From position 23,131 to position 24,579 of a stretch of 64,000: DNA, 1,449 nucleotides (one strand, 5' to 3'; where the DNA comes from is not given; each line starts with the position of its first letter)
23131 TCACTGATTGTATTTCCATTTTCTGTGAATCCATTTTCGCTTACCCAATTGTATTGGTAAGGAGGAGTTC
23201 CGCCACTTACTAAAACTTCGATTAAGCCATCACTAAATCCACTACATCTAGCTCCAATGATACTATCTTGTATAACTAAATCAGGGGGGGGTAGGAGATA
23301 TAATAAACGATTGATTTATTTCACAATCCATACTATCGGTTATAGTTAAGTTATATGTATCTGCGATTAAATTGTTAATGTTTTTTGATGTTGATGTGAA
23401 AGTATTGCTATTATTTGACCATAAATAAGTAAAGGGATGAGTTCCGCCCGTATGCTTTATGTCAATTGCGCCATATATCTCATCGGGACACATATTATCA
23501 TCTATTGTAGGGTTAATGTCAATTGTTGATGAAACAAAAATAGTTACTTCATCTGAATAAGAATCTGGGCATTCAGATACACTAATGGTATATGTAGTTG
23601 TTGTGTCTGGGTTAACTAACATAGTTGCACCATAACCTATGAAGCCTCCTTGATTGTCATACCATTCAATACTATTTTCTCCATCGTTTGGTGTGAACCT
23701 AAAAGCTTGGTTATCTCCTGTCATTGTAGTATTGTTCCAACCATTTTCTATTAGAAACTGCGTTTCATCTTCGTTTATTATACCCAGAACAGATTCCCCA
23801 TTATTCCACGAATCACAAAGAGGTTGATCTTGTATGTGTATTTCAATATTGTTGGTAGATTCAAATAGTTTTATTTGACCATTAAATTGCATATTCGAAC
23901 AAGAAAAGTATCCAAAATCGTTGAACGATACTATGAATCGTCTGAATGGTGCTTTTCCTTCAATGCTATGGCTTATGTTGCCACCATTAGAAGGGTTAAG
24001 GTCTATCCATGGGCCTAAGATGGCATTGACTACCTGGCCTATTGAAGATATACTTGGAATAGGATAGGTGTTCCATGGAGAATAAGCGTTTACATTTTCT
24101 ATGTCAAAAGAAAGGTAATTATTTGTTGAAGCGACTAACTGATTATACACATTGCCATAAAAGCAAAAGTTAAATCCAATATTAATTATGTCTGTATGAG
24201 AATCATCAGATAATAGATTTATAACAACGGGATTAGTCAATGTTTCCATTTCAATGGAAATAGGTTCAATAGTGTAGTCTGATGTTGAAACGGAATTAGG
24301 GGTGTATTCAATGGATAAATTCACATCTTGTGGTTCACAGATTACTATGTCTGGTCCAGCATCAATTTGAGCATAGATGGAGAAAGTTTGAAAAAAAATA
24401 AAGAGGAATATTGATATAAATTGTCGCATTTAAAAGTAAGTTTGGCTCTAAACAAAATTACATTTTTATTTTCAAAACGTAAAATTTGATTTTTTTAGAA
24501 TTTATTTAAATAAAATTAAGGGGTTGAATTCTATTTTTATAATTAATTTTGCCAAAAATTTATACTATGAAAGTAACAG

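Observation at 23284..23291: C8 homopolymer splits a T9SS adhesin paralogue: candidate slipped-strand ON/OFF switch, or a homopolymer miscall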

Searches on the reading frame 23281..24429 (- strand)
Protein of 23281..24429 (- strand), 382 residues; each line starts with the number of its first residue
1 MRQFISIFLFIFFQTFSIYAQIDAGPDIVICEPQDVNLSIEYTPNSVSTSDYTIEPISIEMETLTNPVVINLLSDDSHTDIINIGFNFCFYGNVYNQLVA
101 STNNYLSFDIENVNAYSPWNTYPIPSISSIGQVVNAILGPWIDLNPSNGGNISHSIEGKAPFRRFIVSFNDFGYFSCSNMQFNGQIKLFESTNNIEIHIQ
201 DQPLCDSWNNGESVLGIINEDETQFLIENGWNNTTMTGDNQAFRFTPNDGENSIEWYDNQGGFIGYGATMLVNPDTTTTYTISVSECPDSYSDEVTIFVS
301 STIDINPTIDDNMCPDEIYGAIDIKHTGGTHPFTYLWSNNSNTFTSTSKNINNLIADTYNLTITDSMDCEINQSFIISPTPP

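Call 5: search_protein_families(library=ncbifam, proteins=[window:23281-24429:-], max_evalue=0.01)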
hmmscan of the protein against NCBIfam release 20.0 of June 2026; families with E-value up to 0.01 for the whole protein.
window:23281-24429:- (382 aa): 0 families

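Call 6: search_protein_families(library=pfam, proteins=[window:23281-24429:-], max_evalue=0.01)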
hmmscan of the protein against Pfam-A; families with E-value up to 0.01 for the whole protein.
window:23281-24429:- (382 aa): 1 family
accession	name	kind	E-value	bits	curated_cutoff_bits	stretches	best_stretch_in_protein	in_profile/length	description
PF13573.12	SprB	-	4.8e-05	23.3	28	1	308-342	3-37/37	SprB repeat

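Call 16: list_cluster_members(proteins=[P0003, window:23284-24429:-, window:22032-23036:-, window:19348-21834:-])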
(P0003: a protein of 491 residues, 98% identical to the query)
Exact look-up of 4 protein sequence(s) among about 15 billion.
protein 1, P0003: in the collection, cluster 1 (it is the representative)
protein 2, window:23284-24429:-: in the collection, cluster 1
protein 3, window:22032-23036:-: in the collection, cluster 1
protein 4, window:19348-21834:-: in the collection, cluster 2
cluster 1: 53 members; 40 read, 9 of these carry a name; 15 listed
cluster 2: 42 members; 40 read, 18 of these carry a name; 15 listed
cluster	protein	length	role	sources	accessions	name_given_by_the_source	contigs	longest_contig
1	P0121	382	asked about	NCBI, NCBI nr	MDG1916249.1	MAG: hypothetical protein P8I29_00330 [Flavobacteriales bacterium] | hypothetical protein [Flavobacteriales bacterium]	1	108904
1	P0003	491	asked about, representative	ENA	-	-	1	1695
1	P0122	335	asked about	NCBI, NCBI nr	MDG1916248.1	MAG: gliding motility-associated C-terminal domain-containing protein [Flavobacteriales ... | gliding motility-associated C-terminal domain-containing protein [Flavobacteriales ...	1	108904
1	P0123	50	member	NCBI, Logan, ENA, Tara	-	strand:- start:16982 stop:17134 length:153 start_codon:yes stop_codon:yes ...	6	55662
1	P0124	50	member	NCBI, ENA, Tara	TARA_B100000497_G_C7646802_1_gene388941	strand:+ start:184 stop:336 length:153 start_codon:yes stop_codon:yes gene_type:complete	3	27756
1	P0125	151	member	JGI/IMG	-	hypothetical protein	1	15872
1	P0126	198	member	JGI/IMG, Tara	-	strand:+ start:746 stop:1342 length:597 start_codon:yes stop_codon:yes gene_type:complete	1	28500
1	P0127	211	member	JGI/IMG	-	gliding motility-associated-like protein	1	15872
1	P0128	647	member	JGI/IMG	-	gliding motility-associated-like protein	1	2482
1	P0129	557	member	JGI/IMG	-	gliding motility-associated-like protein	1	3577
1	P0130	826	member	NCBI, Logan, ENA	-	-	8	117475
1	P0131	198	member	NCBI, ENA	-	-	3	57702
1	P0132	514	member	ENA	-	-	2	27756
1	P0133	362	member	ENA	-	-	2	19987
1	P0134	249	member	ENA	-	-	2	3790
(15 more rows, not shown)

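Call 19: find_encoding_contigs(protein=P0130, flank=4000, max_places=10)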
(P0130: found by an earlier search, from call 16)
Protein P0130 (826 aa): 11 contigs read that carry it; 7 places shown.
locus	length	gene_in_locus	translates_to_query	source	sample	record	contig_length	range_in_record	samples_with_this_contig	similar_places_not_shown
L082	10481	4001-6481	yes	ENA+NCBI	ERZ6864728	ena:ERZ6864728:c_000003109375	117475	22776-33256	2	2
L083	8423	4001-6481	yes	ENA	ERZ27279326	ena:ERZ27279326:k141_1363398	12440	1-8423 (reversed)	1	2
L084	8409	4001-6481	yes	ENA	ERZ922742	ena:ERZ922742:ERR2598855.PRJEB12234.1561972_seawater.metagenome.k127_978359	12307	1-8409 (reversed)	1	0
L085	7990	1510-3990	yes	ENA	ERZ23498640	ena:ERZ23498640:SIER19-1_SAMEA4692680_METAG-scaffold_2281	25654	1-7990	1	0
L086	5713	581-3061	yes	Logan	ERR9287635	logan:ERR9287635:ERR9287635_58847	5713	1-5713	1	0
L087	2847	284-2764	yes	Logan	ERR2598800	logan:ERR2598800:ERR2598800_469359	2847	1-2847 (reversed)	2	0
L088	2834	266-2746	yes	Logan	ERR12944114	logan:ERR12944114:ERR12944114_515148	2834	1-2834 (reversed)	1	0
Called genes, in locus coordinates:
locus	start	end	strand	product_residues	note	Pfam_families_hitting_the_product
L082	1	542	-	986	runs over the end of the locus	PF21760:SecD_1st, PF22599:SecDF_P1_head, PF02355:SecD_SecF_C, PF07549:Sec_GG, PF02355:SecD_SecF_C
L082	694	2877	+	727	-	PF01839:FG-GAP (faint), PF13517:FG-GAP_3 (weak), PF18962:Por_Secre_tail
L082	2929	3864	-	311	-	PF00056:Ldh_1_N, PF02866:Ldh_1_C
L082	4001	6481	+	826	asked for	PF13573:SprB (weak), PF13585:CHU_C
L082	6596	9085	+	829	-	PF13573:SprB, PF13585:CHU_C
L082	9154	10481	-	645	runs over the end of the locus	PF02518:HATPase_c, PF00204:DNA_gyraseB, PF01751:Toprim, PF00986:DNA_gyraseB_C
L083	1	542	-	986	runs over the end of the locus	PF21760:SecD_1st, PF22599:SecDF_P1_head, PF02355:SecD_SecF_C, PF07549:Sec_GG, PF02355:SecD_SecF_C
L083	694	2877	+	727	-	PF01839:FG-GAP (faint), PF13517:FG-GAP_3 (weak), PF18962:Por_Secre_tail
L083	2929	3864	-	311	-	PF00056:Ldh_1_N, PF02866:Ldh_1_C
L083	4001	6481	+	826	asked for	PF13573:SprB (weak), PF13585:CHU_C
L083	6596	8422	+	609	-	?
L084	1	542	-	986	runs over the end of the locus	PF21760:SecD_1st, PF22599:SecDF_P1_head, PF02355:SecD_SecF_C, PF07549:Sec_GG, PF02355:SecD_SecF_C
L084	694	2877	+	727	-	PF01839:FG-GAP (faint), PF13517:FG-GAP_3 (weak), PF18962:Por_Secre_tail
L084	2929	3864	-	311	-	PF00056:Ldh_1_N, PF02866:Ldh_1_C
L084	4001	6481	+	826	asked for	PF13573:SprB (weak), PF13585:CHU_C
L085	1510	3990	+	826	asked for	PF13573:SprB (weak), PF13585:CHU_C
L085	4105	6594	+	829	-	PF13573:SprB, PF13585:CHU_C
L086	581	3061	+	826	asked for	PF13573:SprB (weak), PF13585:CHU_C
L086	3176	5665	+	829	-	PF13573:SprB, PF13585:CHU_C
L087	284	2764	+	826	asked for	PF13573:SprB (weak), PF13585:CHU_C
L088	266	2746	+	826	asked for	PF13573:SprB (weak), PF13585:CHU_C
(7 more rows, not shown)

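Call 20: find_encoding_contigs(protein=P0133, flank=4000, max_places=10)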
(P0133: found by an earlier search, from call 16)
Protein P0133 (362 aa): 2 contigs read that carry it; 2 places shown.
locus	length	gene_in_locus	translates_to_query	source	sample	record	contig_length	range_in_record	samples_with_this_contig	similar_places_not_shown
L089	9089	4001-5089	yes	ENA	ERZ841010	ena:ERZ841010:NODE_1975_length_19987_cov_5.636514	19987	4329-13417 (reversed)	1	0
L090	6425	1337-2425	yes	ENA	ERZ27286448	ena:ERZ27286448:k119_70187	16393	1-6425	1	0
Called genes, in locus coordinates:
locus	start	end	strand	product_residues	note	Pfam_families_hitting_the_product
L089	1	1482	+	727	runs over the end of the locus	PF01839:FG-GAP (faint), PF13517:FG-GAP_3 (weak), PF18962:Por_Secre_tail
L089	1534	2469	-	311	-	PF00056:Ldh_1_N, PF02866:Ldh_1_C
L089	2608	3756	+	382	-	-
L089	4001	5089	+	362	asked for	PF18962:Por_Secre_tail (faint), PF13585:CHU_C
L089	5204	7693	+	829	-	PF13573:SprB, PF13585:CHU_C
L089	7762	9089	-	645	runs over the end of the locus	PF02518:HATPase_c, PF00204:DNA_gyraseB, PF01751:Toprim, PF00986:DNA_gyraseB_C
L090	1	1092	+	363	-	?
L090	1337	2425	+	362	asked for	PF18962:Por_Secre_tail (faint), PF13585:CHU_C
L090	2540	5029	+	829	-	PF13573:SprB, PF13585:CHU_C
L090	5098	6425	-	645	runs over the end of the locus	PF02518:HATPase_c, PF00204:DNA_gyraseB, PF01751:Toprim, PF00986:DNA_gyraseB_C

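Call 21: find_encoding_contigs(protein=P0131, flank=4000, max_places=10)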
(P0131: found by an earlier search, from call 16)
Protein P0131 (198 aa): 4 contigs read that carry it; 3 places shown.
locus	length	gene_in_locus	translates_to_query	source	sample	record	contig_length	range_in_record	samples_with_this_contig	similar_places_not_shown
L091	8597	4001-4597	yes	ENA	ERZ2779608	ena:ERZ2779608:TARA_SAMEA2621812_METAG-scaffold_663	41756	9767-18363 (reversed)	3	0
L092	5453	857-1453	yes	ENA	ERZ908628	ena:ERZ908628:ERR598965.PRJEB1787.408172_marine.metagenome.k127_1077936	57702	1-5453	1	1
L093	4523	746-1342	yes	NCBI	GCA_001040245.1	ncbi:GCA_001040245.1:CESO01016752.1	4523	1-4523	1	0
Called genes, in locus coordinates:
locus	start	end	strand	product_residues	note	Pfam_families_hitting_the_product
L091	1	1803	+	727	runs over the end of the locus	PF01839:FG-GAP (faint), PF13517:FG-GAP_3 (weak), PF18962:Por_Secre_tail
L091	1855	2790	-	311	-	PF00056:Ldh_1_N, PF02866:Ldh_1_C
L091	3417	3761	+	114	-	PF13573:SprB (weak)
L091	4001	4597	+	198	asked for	-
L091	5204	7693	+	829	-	PF13573:SprB, PF13585:CHU_C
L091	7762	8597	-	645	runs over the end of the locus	PF02518:HATPase_c, PF00204:DNA_gyraseB, PF01751:Toprim, PF00986:DNA_gyraseB_C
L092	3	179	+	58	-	?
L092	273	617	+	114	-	PF13573:SprB (weak)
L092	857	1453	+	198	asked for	-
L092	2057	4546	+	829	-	PF13573:SprB, PF13585:CHU_C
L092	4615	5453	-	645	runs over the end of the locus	PF02518:HATPase_c, PF00204:DNA_gyraseB, PF01751:Toprim, PF00986:DNA_gyraseB_C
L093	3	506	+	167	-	?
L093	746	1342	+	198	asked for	-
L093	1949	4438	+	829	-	PF13573:SprB, PF13585:CHU_C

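Call 22: find_encoding_contigs(protein=P0123, flank=4000, max_places=10)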
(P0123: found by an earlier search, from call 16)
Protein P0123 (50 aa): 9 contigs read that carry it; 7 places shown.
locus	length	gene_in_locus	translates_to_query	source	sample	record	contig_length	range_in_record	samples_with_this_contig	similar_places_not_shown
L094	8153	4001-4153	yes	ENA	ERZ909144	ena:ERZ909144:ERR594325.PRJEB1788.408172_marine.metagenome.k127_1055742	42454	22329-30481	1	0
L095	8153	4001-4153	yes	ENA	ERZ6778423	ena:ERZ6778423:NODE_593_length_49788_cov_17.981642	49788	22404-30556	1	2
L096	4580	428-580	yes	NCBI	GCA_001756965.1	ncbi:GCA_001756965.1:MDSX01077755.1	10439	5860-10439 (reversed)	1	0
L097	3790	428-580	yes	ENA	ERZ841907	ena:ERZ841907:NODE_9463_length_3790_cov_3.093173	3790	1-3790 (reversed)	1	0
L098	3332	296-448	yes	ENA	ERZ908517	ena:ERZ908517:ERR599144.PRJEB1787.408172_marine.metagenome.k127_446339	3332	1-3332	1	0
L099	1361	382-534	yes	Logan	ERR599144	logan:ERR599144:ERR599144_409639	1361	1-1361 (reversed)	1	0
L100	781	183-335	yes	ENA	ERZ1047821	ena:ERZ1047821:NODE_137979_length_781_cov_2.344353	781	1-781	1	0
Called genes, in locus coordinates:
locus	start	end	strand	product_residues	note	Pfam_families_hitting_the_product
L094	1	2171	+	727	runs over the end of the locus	PF01839:FG-GAP (faint), PF13517:FG-GAP_3 (weak), PF18962:Por_Secre_tail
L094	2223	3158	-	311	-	PF00056:Ldh_1_N, PF02866:Ldh_1_C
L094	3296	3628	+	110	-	-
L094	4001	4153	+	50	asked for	-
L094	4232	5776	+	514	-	PF13573:SprB (weak), PF13585:CHU_C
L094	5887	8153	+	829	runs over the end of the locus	PF13573:SprB, PF13585:CHU_C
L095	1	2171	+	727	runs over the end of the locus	PF01839:FG-GAP (faint), PF13517:FG-GAP_3 (weak), PF18962:Por_Secre_tail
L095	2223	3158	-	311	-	PF00056:Ldh_1_N, PF02866:Ldh_1_C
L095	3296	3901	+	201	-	-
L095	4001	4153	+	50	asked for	-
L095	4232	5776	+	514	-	PF13573:SprB (weak), PF13585:CHU_C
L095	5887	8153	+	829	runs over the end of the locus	PF13573:SprB, PF13585:CHU_C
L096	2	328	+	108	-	?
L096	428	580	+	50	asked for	-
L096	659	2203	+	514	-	PF13573:SprB (weak), PF13585:CHU_C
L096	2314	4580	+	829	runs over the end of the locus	PF13573:SprB, PF13585:CHU_C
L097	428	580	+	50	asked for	-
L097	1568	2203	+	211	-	PF13585:CHU_C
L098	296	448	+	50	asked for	-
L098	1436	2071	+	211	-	PF13585:CHU_C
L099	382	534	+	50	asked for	-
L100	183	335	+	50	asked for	-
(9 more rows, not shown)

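Call 23: find_encoding_contigs(protein=P0132, flank=4000, max_places=10)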
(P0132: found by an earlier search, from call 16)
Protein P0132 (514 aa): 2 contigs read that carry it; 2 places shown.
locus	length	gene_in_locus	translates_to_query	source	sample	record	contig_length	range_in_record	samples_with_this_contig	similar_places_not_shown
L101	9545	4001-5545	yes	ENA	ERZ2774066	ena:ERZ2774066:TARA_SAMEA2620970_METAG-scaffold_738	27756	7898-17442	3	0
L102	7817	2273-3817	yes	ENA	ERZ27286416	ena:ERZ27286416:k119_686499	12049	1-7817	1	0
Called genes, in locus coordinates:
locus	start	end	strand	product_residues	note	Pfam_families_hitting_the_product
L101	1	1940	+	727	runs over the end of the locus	PF01839:FG-GAP (faint), PF13517:FG-GAP_3 (weak), PF18962:Por_Secre_tail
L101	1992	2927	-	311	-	PF00056:Ldh_1_N, PF02866:Ldh_1_C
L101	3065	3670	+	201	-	-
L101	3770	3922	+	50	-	-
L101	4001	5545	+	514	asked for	PF13573:SprB (weak), PF13585:CHU_C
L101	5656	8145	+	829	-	PF13573:SprB, PF13585:CHU_C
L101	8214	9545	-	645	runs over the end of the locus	PF02518:HATPase_c, PF00204:DNA_gyraseB, PF01751:Toprim, PF00986:DNA_gyraseB_C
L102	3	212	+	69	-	?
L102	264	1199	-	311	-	PF00056:Ldh_1_N, PF02866:Ldh_1_C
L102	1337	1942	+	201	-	-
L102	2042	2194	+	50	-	-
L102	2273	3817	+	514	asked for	PF13573:SprB (weak), PF13585:CHU_C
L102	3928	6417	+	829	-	PF13573:SprB, PF13585:CHU_C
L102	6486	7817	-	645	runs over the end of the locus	PF02518:HATPase_c, PF00204:DNA_gyraseB, PF01751:Toprim, PF00986:DNA_gyraseB_C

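Call 24: find_encoding_contigs(protein=P0125, flank=4000, max_places=10)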
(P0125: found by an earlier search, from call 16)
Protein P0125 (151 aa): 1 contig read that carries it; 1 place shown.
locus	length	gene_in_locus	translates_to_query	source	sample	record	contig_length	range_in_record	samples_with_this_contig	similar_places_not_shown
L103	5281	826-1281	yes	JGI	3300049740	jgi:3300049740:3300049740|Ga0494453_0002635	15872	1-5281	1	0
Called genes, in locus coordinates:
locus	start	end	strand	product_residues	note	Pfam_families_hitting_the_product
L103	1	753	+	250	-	?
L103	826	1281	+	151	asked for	-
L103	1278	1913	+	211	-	PF13585:CHU_C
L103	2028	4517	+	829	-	PF13573:SprB, PF13585:CHU_C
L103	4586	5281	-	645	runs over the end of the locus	PF02518:HATPase_c, PF00204:DNA_gyraseB, PF01751:Toprim, PF00986:DNA_gyraseB_C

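Call 44: search_solved_structures(query=P0130, max_evalue=0.01)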
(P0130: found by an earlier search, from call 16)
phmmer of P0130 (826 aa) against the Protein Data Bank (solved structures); distinct sequences matched with E-value up to 0.01: 0.

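Call 67: find_encoding_contigs(protein=P0133, flank=10000, max_places=4)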
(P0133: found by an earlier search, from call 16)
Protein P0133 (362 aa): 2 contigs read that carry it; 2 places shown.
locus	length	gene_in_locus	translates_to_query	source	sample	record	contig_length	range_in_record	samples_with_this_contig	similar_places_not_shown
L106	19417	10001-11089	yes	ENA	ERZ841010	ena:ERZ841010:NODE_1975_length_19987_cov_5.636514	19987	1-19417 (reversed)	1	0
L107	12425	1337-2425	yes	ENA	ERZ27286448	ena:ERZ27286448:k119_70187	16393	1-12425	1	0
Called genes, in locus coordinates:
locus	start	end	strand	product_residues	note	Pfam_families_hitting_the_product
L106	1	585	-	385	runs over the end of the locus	?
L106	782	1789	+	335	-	PF03951:Gln-synt_N, PF00120:Gln-synt_C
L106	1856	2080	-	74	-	PF02416:TatA_B_E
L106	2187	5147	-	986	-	PF21760:SecD_1st, PF22599:SecDF_P1_head, PF02355:SecD_SecF_C, PF07549:Sec_GG, PF02355:SecD_SecF_C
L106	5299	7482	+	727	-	PF01839:FG-GAP (faint), PF13517:FG-GAP_3 (weak), PF18962:Por_Secre_tail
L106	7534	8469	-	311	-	PF00056:Ldh_1_N, PF02866:Ldh_1_C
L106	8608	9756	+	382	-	-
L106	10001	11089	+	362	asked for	PF18962:Por_Secre_tail (faint), PF13585:CHU_C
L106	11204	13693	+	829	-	PF13573:SprB, PF13585:CHU_C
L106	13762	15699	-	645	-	PF02518:HATPase_c, PF00204:DNA_gyraseB, PF01751:Toprim, PF00986:DNA_gyraseB_C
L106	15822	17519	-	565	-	-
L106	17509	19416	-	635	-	?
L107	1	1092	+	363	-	?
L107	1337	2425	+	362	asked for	PF18962:Por_Secre_tail (faint), PF13585:CHU_C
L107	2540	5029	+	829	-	PF13573:SprB, PF13585:CHU_C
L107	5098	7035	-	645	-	PF02518:HATPase_c, PF00204:DNA_gyraseB, PF01751:Toprim, PF00986:DNA_gyraseB_C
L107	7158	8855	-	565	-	-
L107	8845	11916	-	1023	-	PF09976:TPR_21 (faint), PF13174:TPR_6 (faint), PF13424:TPR_12 (faint), PF00515:TPR_1 (faint), PF07719:TPR_2 (faint), PF12895:ANAPC3 (faint), PF13181:TPR_8 (faint), PF13428:TPR_14 (faint), +3 more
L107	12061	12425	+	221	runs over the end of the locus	PF00005:ABC_tran, PF13304:AAA_21 (faint)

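Call 71: search_protein_families(library=ncbifam, proteins=[P0130], max_evalue=0.001)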
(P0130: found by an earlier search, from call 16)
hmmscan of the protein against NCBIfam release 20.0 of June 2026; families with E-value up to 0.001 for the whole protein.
P0130 (826 aa): 1 family
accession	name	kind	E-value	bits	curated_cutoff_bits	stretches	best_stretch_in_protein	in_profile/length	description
TIGR04131.1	Bac_Flav_CTERM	domain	3.5e-12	46.3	35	1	732-805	3-74/85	T9SS type B sorting domain-containing protein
